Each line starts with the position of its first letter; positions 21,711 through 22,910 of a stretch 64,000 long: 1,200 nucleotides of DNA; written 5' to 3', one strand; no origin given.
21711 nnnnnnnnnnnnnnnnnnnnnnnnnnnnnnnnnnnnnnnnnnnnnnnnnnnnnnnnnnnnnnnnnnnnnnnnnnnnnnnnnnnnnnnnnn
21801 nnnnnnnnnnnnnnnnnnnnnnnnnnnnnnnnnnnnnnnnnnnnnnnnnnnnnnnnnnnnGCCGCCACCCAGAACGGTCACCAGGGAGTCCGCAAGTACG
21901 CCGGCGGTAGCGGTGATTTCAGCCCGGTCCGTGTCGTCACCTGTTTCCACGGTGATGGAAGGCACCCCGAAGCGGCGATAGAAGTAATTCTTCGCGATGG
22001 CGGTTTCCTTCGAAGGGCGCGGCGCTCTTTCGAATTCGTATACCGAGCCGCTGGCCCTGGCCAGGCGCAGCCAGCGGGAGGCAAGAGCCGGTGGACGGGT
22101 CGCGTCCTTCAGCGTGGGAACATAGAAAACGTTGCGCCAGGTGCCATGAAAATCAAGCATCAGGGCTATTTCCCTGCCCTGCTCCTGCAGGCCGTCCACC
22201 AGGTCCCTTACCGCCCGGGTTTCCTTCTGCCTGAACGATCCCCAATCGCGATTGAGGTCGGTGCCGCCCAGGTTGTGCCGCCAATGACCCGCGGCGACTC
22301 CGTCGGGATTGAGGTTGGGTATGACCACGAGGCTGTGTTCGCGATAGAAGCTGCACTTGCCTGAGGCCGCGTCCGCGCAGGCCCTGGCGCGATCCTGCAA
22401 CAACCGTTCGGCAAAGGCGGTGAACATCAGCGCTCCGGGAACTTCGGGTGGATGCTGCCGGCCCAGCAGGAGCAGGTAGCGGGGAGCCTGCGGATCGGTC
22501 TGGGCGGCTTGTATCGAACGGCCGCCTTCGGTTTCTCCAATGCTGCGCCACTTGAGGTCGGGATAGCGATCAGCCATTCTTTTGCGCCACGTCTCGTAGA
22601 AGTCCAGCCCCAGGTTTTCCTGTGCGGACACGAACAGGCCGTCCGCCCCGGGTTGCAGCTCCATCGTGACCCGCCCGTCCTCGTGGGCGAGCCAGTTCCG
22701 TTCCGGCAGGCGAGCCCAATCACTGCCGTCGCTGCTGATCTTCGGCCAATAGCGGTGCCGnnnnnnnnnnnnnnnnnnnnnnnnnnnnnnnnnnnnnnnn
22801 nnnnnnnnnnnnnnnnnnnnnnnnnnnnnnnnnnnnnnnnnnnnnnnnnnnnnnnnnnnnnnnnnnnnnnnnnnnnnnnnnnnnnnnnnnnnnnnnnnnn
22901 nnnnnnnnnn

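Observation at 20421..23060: Signal-peptide-bearing fusion of an M14 zinc carboxypeptidase with an argininosuccinate-lyase-like domain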

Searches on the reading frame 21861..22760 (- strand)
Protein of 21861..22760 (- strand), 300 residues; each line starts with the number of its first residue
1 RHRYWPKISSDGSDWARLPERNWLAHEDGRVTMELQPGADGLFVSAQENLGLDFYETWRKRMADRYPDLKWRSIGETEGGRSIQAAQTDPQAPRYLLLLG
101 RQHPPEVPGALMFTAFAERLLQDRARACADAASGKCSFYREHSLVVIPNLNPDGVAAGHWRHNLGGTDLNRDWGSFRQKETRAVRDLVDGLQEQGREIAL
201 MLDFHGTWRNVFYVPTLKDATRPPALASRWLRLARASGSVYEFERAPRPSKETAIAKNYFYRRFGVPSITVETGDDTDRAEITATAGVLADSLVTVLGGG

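Call 98: search_solved_structures(query=window:21861-22760:-, max_evalue=0.01, show_alignments=4)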
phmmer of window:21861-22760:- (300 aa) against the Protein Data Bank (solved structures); distinct sequences matched with E-value up to 0.01: 6.
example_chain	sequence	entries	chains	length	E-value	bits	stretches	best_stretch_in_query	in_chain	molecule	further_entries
3l2n_A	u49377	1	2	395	4.5e-10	42.9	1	9-207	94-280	Peptidase M14, carboxypeptidase A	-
4b6z_A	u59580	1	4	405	3.1e-09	40.1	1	8-206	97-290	FAMILY M14 UNASSIGNED PEPTIDASE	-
3k2k_A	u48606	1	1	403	4e-08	36.5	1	65-272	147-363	putative carboxypeptidase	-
4a37_A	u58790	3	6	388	2.5e-07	33.9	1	67-207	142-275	METALLO-CARBOXYPEPTIDASE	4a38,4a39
8v3m_A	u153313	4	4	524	5.6e-05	26.2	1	94-173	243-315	Cytosolic carboxypeptidase-like protein 5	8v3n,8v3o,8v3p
8v3q_A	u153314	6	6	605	7.1e-05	25.8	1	94-173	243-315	Cytosolic carboxypeptidase-like protein 5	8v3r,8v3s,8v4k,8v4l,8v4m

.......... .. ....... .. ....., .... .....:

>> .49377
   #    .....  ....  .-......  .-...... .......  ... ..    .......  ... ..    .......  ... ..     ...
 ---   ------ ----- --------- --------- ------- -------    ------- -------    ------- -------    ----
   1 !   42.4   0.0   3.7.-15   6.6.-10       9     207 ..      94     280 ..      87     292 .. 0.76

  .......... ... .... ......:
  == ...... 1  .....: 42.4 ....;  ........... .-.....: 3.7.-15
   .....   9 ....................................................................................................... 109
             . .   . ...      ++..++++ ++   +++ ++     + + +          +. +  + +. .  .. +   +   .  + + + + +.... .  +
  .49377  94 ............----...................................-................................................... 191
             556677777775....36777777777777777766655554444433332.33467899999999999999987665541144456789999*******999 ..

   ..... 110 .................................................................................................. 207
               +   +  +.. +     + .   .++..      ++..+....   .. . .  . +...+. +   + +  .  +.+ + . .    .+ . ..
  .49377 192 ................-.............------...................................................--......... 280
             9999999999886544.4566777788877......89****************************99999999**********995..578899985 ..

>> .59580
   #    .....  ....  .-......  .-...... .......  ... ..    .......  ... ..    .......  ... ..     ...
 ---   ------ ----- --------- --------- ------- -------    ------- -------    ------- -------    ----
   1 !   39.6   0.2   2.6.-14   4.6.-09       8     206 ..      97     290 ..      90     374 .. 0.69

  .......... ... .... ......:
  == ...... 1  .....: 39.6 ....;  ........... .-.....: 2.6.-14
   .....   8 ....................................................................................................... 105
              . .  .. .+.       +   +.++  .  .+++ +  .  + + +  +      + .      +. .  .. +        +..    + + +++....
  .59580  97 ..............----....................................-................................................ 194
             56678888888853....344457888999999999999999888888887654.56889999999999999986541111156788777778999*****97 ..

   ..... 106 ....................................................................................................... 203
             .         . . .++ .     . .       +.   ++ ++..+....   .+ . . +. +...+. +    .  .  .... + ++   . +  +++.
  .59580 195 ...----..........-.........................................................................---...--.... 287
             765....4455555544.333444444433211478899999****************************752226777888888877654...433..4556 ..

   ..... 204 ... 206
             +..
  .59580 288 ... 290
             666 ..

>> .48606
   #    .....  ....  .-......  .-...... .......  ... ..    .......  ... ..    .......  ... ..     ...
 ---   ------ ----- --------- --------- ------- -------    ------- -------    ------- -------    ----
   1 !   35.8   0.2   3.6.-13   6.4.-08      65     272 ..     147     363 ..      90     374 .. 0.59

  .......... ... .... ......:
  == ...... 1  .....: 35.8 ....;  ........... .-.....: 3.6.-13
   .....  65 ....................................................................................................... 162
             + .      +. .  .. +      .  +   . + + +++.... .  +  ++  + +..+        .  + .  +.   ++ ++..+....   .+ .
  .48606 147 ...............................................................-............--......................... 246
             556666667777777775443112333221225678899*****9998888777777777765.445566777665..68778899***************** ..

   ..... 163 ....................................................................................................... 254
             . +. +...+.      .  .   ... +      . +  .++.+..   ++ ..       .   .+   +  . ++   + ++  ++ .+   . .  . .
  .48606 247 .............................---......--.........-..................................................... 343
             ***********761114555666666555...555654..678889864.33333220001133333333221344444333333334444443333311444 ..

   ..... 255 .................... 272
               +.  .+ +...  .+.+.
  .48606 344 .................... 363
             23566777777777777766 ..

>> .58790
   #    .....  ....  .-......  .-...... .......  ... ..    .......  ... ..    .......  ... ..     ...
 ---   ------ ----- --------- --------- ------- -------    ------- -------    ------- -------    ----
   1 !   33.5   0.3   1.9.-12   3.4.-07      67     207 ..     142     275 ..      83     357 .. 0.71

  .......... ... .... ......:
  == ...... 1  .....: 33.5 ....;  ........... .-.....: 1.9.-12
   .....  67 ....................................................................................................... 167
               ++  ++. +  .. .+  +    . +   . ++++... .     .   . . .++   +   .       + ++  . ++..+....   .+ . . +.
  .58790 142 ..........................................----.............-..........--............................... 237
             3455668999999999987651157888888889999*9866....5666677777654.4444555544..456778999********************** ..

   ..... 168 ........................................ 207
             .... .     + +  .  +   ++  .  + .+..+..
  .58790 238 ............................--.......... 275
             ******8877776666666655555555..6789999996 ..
